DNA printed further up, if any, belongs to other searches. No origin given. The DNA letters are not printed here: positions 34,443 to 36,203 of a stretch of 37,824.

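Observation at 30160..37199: Seven-gene translationally coupled operon embedding an intact SelD among small-molecule enzymes: candidate undescribed selenium pathway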

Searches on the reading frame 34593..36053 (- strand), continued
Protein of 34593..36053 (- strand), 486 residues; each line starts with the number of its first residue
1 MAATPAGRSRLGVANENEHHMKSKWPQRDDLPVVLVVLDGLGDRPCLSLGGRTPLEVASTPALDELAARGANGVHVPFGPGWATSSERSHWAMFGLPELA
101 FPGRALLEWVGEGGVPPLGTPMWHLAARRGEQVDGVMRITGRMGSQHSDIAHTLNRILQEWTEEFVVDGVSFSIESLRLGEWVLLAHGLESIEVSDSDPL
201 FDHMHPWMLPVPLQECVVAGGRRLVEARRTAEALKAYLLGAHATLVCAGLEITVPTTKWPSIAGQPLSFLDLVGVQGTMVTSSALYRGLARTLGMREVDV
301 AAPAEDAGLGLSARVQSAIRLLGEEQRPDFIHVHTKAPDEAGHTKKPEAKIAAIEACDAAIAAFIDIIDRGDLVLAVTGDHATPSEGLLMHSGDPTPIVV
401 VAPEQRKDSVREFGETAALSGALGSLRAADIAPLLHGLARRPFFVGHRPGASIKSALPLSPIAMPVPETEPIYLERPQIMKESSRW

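Call 22: find_encoding_contigs(protein=P0234, flank=10000, max_places=1)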
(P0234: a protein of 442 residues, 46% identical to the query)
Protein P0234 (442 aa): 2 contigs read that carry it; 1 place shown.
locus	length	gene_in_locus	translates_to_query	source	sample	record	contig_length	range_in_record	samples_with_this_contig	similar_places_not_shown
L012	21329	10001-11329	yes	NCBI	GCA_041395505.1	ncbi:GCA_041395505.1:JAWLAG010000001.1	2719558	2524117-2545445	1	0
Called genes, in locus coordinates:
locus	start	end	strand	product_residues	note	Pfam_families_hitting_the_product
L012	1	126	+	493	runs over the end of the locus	PF00202:Aminotran_3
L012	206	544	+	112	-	-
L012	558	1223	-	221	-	-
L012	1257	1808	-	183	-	-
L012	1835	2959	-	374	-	PF00089:Trypsin (faint), PF13365:Trypsin_2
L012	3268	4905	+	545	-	PF07969:Amidohydro_3, PF01979:Amidohydro_1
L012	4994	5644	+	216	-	PF00440:TetR_N (weak), PF16859:TetR_C_11, PF17938:TetR_C_29 (weak)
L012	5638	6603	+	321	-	PF25881:HH_YBHG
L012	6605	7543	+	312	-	PF00005:ABC_tran, PF13304:AAA_21, PF13732:DrrA1-3_C (faint)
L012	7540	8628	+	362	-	PF12679:ABC2_membrane_2, PF12698:ABC2_membrane_3, PF01061:ABC2_membrane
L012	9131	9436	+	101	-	PF14561:TPR_20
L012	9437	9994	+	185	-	PF01467:CTP_transf_like (weak)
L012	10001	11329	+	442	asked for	PF01676:Metalloenzyme, PF10143:PhosphMutase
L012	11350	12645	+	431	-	PF02771:Acyl-CoA_dh_N (weak), PF02770:Acyl-CoA_dh_M, PF00441:Acyl-CoA_dh_1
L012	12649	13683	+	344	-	PF00586:AIRS, PF02769:AIRS_C (weak)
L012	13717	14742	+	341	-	-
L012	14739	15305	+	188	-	PF00903:Glyoxalase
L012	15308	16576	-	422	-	PF00083:Sugar_tr, PF07690:MFS_1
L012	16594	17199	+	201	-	PF06080:DUF938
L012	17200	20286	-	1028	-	PF00873:ACR_tran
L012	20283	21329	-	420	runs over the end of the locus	PF25917:BSH_RND (weak), PF25919:BSH_CusB (weak), PF25973:BSH_CzcB, PF25984:BSH_YknX (weak), PF25885:HH_EMRA (weak), PF25954:Beta-barrel_RND_2 (weak), PF25967:RND-MFP_C, PF25989:YknX_C, +1 more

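Call 24: find_related_loci(query=A1, collection=genome_contigs, flank=10000)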
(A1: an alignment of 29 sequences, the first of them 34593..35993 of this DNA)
Query A1 (466 aa) in genome_contigs; peptide patterns used: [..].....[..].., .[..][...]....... (x = any residue, [..] = any of these).
599 stretches matched a pattern (row limit reached: there are more); 555 encode a relative of the query (tblastn E <= 1e-3); the best 80 are kept; 80 distinct loci.
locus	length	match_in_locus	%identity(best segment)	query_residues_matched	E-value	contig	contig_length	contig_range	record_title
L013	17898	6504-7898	97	1-465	0e+0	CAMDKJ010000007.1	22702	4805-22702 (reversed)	MAG: Bifidobacterium breve isolate TE-11nov19-36 genome assembly, contig: TE-11nov19-C3158, whole genome shotgun sequenc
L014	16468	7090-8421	62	3-446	2e-178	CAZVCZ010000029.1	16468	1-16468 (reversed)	MAG TPA_asm: uncultured Bifidobacteriaceae bacterium isolate binchicken_co208_22 genome assembly, contig: NODE_5284_leng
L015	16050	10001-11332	61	3-446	1e-176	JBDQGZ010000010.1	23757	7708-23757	MAG: Candidatus Nanopelagicales bacterium isolate SFB_27D_18OOND_coas_126 k141_3784786_length_23757_cov_130.7833, whole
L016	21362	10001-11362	49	9-464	3e-115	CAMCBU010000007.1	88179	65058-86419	MAG: Klebsiella pneumoniae isolate MaE-04nov19-196 genome assembly, contig: MaE-04nov19-C151, whole genome shotgun seque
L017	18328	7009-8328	49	5-446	5e-115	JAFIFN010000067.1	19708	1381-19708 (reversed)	MAG: Gammaproteobacteria bacterium isolate Super_Day8_Bin.28 NODE_1021_length_19708_cov_7.387574, whole genome shotgun s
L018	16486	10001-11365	47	9-465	1e-113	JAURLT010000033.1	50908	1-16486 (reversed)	MAG: Gammaproteobacteria bacterium isolate SFB_Oligo_Co_141 k141_543482, whole genome shotgun sequence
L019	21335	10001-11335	49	9-455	1e-113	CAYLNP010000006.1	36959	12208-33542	MAG TPA_asm: uncultured Woeseiaceae bacterium isolate SRP072547_co1_56 genome assembly, contig: NODE_1274_length_36959_c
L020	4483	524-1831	48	9-446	1e-113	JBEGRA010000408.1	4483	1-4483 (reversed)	MAG: Pseudomonadota bacterium isolate pamunkeyriver_2019_sw_WHONDRS-S19S_0054_B_bin.63 scaffold_543439, whole genome sho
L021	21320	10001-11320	48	1-446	5e-110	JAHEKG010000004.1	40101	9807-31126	MAG: Rhodospirillales bacterium isolate Ww578 NODE_1930_length_40101_cov_2.896248, whole genome shotgun sequence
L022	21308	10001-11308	47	9-446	1e-108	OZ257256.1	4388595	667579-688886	MAG: Steroidobacteraceae bacterium isolate 60cb53db-5efb-48f4-9f30-25350f7b9eee genome assembly, chromosome: 1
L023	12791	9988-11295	48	9-446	3e-108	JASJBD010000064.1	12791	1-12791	MAG: Gammaproteobacteria bacterium isolate MO_074.B1 MO_074.c_767, whole genome shotgun sequence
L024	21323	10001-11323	47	5-446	1e-107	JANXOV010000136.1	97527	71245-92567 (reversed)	MAG: Proteobacteria bacterium isolate GL140_1_concoct_66 GL140_1_k141_1118569, whole genome shotgun sequence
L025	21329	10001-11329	48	1-446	2e-107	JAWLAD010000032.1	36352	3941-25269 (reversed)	MAG: Steroidobacteraceae bacterium isolate AC3.11 AC3.11.fa-32, whole genome shotgun sequence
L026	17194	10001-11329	47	1-446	2e-105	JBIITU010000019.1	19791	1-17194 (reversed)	MAG: Steroidobacteraceae bacterium isolate ME2004-08-06_3300043437_group2_bin102 Rohwer_bin2486_scaffold_2178_c1, whole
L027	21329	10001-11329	47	1-446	1e-104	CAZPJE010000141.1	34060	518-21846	MAG TPA_asm: uncultured Steroidobacteraceae bacterium isolate binchicken_co255_207 genome assembly, contig: k141_27321,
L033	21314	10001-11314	42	6-448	4e-96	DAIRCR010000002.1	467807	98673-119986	MAG TPA_asm: Candidatus Nanopelagicales bacterium isolate CTOTU2214 NODE_4_length_467807_cov_8.626469, whole genome shot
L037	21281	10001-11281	46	9-444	2e-94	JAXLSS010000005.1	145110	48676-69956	MAG: Thermoleophilia bacterium isolate STL-ACT41 C2.182.fa-5, whole genome shotgun sequence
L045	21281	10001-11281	46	9-444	2e-91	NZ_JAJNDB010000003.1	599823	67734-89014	Actinomycetospora endophytica strain TBRC 5722 NODE_3_length_599823_cov_50.096506, whole genome shotgun sequence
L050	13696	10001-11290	43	9-445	1e-90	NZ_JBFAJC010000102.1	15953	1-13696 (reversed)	Actinoallomurus sp. NPDC050550 NPDC050550_122_G12.ctg-0102, whole genome shotgun sequence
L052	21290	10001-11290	45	9-444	2e-90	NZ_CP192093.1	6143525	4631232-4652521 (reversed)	Actinomycetospora sp. CA-101289 chromosome, complete genome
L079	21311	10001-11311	42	7-451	3e-86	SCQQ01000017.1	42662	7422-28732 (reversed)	MAG: Burkholderiaceae bacterium isolate FW021_bin.27 FW021_bin.27-9653, whole genome shotgun sequence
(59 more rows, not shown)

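Call 39: search_protein_families(library=pfam, proteins=[L033:16971-18347:+, L033:15052-16257:+, L033:3923-6310:-, L033:3009-3926:-, L033:481-1329:+, L033:1329-2981:+, L033:20693-21277:-, L033:6307-7506:-, L012:13717-14742:+, L033:7510-8670:-], max_evalue=0.001)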
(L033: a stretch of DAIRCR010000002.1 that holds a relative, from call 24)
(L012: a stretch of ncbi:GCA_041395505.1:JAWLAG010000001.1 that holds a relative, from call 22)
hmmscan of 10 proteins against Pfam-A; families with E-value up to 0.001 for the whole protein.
L033:16971-18347:+ (458 aa): 1 family
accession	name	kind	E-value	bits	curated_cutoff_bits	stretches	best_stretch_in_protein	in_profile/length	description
PF00982.27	Glyco_transf_20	-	3e-34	119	32.5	1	71-452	68-471/473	Glycosyltransferase family 20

L033:15052-16257:+ (401 aa): 1 family
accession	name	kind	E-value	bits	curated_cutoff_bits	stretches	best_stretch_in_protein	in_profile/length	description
PF02515.22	CoA_transf_3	-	1.2e-119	400.2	23.3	1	5-373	1-366/366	CoA-transferase family III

L033:3923-6310:- (795 aa): 5 families
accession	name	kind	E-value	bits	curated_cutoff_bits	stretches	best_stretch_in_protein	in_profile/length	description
PF00456.26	Transketolase_N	-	9.2e-18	64.7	22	2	72-225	62-220/334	Transketolase, thiamine diphosphate binding domain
PF17831.6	PDH_E1_M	-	1.4e-08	34.8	23.2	1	401-586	21-210/229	Pyruvate dehydrogenase E1 component middle domain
PF22613.1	Transketolase_C_1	-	2.5e-08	34.5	27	1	654-773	7-108/113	Transketolase-like TK C-terminal domain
PF02780.25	Transketolase_C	-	5.9e-05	23.4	25.9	1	661-698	12-49/124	Transketolase, C-terminal domain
PF13292.11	DXP_synthase_N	-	0.0002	21.2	21.2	1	92-202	83-185/274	1-deoxy-D-xylulose-5-phosphate synthase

L033:3009-3926:- (305 aa): 1 family
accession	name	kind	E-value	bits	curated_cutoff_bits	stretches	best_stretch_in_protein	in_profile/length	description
PF00892.27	EamA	-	1.6e-26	93.6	28.2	2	161-296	4-135/135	EamA-like transporter family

L033:481-1329:+ (282 aa): 2 families
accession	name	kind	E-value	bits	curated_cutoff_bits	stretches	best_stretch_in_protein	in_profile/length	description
PF02882.25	THF_DHG_CYH_C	-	5.2e-58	195.3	27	1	123-279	1-157/160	Tetrahydrofolate dehydrogenase/cyclohydrolase, NAD(P)-binding domain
PF00763.28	THF_DHG_CYH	-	3e-37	127.9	32.8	1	6-120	1-115/115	Tetrahydrofolate dehydrogenase/cyclohydrolase, catalytic domain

L033:1329-2981:+ (550 aa): 7 families
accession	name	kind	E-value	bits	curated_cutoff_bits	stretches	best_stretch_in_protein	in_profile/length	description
PF00732.25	GMC_oxred_N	-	4.5e-56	190.5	23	1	6-300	1-217/218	GMC oxidoreductase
PF05199.19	GMC_oxred_C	-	6.7e-34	117.9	24.6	1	392-525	2-139/139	GMC oxidoreductase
PF00890.30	FAD_binding_2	-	2.2e-08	34.1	20.4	1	152-263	84-206/414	FAD binding domain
PF13738.12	Pyr_redox_3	-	2.5e-07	30.7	30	1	202-273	81-147/305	Pyridine nucleotide-disulphide oxidoreductase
PF03486.20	HI0933_like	-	3.1e-06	27.2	50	0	210-504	117-216/244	HI0933-like protein Rossmann domain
PF01266.30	DAO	-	2.2e-05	24.6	27.9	0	7-39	1-32/353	FAD dependent oxidoreductase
PF07992.20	Pyr_redox_2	-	6.1e-05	23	26.1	0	6-40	1-34/291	Pyridine nucleotide-disulphide oxidoreductase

L033:20693-21277:- (194 aa): 0 families

L033:6307-7506:- (399 aa): 2 families
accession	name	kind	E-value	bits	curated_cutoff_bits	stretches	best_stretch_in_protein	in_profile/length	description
PF07690.21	MFS_1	-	6.4e-37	127.7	33.4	2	25-353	6-345/347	Major Facilitator Superfamily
PF12832.13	MFS_1_like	-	4e-06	26.6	25.2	1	45-354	29-353/373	MFS_1 like family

L012:13717-14742:+ (341 aa): 0 families

L033:7510-8670:- (386 aa): 5 families
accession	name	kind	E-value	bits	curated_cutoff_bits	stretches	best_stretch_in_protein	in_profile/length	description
PF00441.29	Acyl-CoA_dh_1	-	6.1e-49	166.4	22.4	1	233-381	1-148/150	Acyl-CoA dehydrogenase, C-terminal domain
PF02771.21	Acyl-CoA_dh_N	-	3.2e-31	108.5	22.9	1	11-121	2-113/113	Acyl-CoA dehydrogenase, N-terminal domain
PF02770.24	Acyl-CoA_dh_M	-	1.3e-28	99.5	33.3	1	126-221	2-97/97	Acyl-CoA dehydrogenase, middle domain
PF08028.16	Acyl-CoA_dh_2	-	2.9e-27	96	22.7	1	249-371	2-133/134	Acyl-CoA dehydrogenase, C-terminal domain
PF22924.1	ACOX_C_alpha1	-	8.6e-07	29.3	27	1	276-379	59-165/169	Acyl-CoA oxidase, C-alpha1 domain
